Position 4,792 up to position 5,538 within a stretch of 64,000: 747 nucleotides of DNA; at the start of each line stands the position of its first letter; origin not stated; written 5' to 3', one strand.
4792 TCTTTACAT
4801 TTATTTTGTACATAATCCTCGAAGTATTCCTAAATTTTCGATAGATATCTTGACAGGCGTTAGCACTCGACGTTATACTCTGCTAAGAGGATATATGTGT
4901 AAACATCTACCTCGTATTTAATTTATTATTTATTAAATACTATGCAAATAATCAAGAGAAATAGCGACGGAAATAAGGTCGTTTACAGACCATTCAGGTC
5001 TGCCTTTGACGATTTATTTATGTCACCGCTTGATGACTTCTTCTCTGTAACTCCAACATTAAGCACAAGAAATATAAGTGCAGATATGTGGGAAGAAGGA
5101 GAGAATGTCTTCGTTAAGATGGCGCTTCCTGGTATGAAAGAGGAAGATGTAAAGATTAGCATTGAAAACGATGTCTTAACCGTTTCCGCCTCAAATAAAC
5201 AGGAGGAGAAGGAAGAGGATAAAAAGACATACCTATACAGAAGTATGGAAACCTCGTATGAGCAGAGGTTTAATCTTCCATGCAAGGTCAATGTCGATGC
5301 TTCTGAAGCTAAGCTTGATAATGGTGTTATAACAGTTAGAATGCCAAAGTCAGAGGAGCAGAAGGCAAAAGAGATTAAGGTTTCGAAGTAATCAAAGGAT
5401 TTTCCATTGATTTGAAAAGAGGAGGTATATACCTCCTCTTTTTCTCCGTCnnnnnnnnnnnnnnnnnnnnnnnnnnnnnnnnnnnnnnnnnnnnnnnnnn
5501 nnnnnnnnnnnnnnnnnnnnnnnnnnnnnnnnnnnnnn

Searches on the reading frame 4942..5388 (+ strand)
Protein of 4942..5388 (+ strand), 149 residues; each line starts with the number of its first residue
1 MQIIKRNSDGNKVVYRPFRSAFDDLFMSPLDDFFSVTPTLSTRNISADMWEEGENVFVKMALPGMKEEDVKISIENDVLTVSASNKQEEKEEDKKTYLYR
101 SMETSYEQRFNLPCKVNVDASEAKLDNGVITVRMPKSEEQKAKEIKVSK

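Call 68: search_protein_families(library=pfam, proteins=[window:4942-5388:+], max_evalue=0.001)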
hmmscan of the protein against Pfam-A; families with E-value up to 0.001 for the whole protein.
window:4942-5388:+ (149 aa): 3 families
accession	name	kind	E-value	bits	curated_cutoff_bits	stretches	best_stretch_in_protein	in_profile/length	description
PF00011.27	HSP20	-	3e-19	69.5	20.8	1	48-147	1-101/102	Hsp20/alpha crystallin family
PF17886.7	ArsA_HSP20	-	0.00028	20.8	22.5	1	58-134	6-63/63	HSP20-like domain found in ArsA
PF04969.22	CS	-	0.00081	20.8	21.3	1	52-136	8-78/78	CS domain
